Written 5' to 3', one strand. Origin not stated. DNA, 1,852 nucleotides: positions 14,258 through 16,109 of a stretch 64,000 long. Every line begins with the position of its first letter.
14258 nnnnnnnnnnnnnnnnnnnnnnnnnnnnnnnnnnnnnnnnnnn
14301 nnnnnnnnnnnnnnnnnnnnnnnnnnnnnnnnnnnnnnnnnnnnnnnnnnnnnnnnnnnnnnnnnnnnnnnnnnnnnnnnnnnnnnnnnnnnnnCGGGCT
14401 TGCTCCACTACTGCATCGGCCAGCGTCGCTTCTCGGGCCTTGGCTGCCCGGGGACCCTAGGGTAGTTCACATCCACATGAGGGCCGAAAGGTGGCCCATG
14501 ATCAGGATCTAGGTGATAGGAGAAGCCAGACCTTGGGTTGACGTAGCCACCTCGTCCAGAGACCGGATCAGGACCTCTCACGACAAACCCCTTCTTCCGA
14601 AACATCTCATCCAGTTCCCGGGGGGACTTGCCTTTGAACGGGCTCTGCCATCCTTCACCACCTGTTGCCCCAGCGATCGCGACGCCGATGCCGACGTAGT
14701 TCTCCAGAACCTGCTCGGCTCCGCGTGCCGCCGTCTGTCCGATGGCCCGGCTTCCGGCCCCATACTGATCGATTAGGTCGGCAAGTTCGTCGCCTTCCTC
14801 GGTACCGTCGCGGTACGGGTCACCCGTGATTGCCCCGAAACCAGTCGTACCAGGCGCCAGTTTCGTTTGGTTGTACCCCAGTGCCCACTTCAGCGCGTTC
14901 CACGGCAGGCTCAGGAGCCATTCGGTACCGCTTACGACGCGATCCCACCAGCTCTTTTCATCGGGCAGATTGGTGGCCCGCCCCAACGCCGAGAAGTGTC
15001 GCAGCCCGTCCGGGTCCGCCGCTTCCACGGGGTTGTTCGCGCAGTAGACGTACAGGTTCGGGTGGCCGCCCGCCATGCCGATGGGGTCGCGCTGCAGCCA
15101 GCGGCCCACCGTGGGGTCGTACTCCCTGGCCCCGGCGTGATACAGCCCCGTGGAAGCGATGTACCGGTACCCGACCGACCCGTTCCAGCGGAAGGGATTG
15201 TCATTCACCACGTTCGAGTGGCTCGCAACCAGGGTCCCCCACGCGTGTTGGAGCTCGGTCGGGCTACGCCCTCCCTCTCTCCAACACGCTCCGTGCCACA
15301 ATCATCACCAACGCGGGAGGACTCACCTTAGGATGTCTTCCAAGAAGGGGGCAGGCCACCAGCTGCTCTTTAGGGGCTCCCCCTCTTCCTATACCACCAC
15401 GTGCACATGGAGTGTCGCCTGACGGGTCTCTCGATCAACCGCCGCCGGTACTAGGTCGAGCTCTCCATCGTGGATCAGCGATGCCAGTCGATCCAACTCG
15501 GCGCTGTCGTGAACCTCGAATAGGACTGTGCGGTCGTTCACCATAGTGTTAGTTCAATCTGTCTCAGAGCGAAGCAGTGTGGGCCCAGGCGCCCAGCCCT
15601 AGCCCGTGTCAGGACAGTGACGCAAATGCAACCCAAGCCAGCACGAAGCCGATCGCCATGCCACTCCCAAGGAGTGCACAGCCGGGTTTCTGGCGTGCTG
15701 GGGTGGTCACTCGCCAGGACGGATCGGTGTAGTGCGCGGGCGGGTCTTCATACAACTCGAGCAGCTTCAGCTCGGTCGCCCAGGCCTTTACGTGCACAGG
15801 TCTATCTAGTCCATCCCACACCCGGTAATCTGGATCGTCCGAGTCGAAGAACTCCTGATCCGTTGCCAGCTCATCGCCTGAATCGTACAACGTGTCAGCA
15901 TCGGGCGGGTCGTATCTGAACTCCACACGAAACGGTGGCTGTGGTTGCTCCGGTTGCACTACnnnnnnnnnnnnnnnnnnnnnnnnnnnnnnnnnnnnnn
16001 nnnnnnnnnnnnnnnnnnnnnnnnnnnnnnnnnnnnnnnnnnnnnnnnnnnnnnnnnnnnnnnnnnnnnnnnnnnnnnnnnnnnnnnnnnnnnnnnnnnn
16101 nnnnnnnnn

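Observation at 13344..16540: Duplicated toxin A modules: near-identical core, divergent Trp-rich tail and immunity partner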

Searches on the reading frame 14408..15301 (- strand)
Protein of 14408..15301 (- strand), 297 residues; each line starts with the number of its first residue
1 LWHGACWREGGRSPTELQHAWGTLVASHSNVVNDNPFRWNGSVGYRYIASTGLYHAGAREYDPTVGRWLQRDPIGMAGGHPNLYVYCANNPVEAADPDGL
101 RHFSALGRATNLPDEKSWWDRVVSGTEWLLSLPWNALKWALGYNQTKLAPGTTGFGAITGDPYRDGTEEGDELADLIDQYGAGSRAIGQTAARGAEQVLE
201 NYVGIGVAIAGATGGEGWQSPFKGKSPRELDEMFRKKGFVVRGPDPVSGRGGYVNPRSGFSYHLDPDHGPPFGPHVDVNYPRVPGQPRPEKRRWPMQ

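Call 7: search_protein_families(library=pfam, max_evalue=1, proteins=[window:14408-15301:-])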
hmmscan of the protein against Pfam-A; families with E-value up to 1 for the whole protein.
window:14408-15301:- (297 aa): 0 families

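Call 8: search_protein_families(library=ncbifam, max_evalue=1, proteins=[window:14408-15301:-])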
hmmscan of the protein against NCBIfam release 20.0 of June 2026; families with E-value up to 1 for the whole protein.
window:14408-15301:- (297 aa): 4 families
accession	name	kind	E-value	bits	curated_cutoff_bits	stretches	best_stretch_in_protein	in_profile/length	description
TIGR03696.1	Rhs_assc_core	domain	1.3e-21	76.9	32.5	1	20-100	3-76/76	RHS repeat-associated core domain-containing protein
NF041261.1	RHS_core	equivalog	6.6e-08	30.8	2000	1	20-100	1186-1261/1261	RHS element core protein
NF009140.0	PRK12493.1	equivalog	0.035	11.8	1300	1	74-95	623-644/1313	magnesium chelatase subunit H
TIGR02025.1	BchH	equivalog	0.086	10.4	829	1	77-95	609-627/1271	magnesium chelatase subunit H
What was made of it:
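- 14408..15301 (-): Orphan toxB: the C-terminal part of an Rhs core (residues 20-100) followed by an unannotated CT of about 195 aa. TIGR03696 E 1.3e-21 (call 8).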

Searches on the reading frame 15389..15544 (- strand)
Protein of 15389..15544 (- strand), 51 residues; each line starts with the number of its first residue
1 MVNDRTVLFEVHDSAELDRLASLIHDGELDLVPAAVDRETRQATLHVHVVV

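Call 7: search_protein_families(library=pfam, max_evalue=1, proteins=[window:15389-15544:-])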
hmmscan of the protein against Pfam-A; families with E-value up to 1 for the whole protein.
window:15389-15544:- (51 aa): 0 families

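Call 8: search_protein_families(library=ncbifam, max_evalue=1, proteins=[window:15389-15544:-])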
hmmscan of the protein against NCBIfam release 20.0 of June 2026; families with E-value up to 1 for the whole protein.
window:15389-15544:- (51 aa): 1 family
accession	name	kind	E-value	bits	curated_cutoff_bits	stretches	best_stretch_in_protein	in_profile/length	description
TIGR04023.1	PPOX_MSMEG_5819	subfamily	0.055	13.4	85.6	1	13-48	10-45/115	PPOX class F420-dependent oxidoreductase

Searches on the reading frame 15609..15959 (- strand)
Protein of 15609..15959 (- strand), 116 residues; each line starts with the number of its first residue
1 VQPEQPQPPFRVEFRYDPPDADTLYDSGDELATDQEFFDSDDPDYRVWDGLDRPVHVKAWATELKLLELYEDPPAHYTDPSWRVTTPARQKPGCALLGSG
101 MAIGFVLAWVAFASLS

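Call 7: search_protein_families(library=pfam, max_evalue=1, proteins=[window:15609-15959:-])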
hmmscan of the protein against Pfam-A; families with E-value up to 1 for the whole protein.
window:15609-15959:- (116 aa): 0 families

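Call 8: search_protein_families(library=ncbifam, max_evalue=1, proteins=[window:15609-15959:-])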
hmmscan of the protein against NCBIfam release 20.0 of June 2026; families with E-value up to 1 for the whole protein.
window:15609-15959:- (116 aa): 1 family
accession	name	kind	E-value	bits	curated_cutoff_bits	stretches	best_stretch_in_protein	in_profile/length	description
TIGR04155.1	cyano_PEP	subfamily_domain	0.45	10.3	21.6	1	96-105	7-16/27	PEP-CTERM sorting domain-containing protein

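Call 57: find_homologous_proteins(query=A4, max_evalue=0.001)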
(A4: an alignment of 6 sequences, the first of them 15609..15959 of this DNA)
Query A4 (6 sequences) (116 aa, profile of the alignment): 9 proteins with E <= 0.001 among 1653 candidates.
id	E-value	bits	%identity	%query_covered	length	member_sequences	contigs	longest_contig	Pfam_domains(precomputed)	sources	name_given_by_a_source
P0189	1.3e-30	123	-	-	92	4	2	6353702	-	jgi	jgi:hypothetical protein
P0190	2.1e-30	122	-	-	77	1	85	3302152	-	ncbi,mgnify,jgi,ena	mgnify:CR=1 FL=1|jgi:hypothetical protein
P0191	3.6e-30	121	38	89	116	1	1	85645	-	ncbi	ncbi:MAG: hypothetical protein AMXMBFR61_09680 [Fimbriimonadales bacterium]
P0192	4.1e-30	121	-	-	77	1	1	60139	-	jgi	jgi:hypothetical protein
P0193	1.3e-28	116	100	100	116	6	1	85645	-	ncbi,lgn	ncbi:MAG: hypothetical protein AMXMBFR61_09720 [Fimbriimonadales bacterium]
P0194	3.2e-26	109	35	59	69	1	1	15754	-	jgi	jgi:hypothetical protein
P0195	1.5e-21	94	-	-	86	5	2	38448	-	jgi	jgi:hypothetical protein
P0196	7.0e-13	66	35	59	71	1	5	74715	-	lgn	-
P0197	7.7e-9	53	44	16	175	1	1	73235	-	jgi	jgi:hypothetical protein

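Call 60: search_protein_families(library=pfam, alignment_id=A4, max_evalue=1)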
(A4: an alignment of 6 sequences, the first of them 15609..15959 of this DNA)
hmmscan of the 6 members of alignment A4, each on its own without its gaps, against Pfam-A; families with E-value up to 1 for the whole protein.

A. member 1, window:15609-15959:- (116 aa): 0 families

B. families by the number of members that match (of 6 scanned): 2 families
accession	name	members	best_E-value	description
PF18508.7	zf_C2H2_13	1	0.0037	Zinc finger domain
PF11164.13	DUF2948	1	0.015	Protein of unknown function (DUF2948)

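Call 73: find_encoding_contigs(protein=P0193, flank=6000, max_places=8)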
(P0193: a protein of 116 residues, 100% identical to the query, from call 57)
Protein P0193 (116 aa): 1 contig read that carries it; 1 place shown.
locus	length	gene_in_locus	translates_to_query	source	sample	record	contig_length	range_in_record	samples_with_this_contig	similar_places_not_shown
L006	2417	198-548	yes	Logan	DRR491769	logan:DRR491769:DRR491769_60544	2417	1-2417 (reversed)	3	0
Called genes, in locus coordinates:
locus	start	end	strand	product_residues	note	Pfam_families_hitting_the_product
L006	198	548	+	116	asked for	-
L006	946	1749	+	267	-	-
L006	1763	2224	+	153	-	PF15566:Imm32 (faint)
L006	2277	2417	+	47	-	?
